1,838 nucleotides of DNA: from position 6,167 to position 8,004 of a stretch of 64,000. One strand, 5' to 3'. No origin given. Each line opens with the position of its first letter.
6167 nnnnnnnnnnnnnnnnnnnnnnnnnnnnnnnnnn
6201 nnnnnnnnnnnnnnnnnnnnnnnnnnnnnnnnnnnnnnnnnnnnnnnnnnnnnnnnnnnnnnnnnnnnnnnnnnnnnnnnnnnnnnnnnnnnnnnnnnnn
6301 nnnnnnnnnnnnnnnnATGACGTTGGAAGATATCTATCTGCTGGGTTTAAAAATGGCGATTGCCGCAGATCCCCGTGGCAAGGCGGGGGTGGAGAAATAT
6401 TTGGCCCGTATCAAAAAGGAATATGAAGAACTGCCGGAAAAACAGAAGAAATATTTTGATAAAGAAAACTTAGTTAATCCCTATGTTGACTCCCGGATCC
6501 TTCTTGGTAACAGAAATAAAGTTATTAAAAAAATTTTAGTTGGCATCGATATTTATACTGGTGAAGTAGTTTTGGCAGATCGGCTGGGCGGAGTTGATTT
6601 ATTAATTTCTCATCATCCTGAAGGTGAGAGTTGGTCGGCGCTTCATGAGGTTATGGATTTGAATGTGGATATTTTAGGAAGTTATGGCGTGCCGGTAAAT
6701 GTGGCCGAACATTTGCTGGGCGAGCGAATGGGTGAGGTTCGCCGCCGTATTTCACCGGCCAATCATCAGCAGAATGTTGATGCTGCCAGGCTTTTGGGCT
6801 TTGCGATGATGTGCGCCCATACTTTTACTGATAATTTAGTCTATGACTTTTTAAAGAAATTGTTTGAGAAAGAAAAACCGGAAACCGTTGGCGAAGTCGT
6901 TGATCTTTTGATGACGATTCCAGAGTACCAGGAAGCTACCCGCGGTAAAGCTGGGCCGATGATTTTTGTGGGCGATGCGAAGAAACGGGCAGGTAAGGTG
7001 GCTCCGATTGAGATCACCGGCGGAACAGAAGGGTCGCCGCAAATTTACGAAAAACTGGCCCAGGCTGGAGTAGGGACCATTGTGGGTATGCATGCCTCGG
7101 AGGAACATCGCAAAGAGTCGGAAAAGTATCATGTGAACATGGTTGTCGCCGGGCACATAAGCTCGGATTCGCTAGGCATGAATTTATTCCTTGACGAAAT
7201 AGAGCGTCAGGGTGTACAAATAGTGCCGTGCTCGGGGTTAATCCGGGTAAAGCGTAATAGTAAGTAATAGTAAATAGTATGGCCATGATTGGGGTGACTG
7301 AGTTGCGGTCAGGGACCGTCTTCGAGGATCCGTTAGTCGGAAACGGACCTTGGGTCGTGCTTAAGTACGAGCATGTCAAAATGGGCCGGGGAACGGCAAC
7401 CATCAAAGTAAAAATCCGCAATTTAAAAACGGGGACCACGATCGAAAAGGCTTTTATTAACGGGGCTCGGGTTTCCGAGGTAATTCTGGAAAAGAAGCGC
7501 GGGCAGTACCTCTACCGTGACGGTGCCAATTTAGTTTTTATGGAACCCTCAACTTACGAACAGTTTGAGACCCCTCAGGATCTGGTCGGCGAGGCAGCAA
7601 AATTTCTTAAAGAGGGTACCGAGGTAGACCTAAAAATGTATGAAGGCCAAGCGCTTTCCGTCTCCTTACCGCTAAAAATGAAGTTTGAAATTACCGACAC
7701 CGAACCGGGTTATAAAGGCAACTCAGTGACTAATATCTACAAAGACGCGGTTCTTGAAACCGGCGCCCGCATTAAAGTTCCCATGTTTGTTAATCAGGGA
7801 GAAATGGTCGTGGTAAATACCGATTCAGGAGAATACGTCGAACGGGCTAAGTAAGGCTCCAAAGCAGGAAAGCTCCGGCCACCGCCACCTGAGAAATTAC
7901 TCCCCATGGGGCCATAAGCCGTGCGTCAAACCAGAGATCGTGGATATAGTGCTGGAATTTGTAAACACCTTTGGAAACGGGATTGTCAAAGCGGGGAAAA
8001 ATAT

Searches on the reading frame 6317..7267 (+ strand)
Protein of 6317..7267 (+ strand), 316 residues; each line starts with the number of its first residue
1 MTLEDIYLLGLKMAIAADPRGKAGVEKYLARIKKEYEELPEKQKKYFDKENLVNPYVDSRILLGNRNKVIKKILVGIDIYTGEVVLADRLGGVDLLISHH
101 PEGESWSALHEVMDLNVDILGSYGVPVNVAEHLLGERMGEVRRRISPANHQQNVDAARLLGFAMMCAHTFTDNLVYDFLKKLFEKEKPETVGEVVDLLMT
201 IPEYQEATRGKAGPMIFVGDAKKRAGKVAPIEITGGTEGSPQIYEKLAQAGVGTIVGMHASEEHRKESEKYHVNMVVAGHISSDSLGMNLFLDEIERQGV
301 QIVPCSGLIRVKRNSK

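Call 69: search_protein_families(library=pfam, proteins=[window:6317-7267:+], max_evalue=0.0001)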
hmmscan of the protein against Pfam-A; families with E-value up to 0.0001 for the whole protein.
window:6317-7267:+ (316 aa): 1 family
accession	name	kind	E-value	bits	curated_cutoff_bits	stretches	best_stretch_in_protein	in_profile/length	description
PF01784.24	DUF34_NIF3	-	1.7e-06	28.3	23.4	0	61-101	27-66/256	Duf34/NIF3 (NGG1p interacting factor 3)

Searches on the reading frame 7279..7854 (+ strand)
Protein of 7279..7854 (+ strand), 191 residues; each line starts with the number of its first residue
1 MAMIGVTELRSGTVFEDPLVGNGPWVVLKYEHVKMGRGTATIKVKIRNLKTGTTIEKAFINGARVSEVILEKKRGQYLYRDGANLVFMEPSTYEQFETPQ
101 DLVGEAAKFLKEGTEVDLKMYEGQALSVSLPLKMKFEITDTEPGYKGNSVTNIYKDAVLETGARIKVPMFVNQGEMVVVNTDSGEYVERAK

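Call 69: search_protein_families(library=pfam, proteins=[window:7279-7854:+], max_evalue=0.0001)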
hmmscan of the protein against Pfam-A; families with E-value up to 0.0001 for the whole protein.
window:7279-7854:+ (191 aa): 3 families
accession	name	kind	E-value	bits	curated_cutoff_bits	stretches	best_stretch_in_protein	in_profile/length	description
PF09285.17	Elong-fact-P_C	-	1.9e-23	82.4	25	1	135-189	2-56/56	Elongation factor P, C-terminal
PF01132.26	EFP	-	2.8e-21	75.7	27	1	75-126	3-54/54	Elongation factor P (EF-P) OB domain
PF08207.18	EFP_N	-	6.7e-16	58.5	23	1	7-61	3-54/58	Elongation factor P (EF-P) KOW-like domain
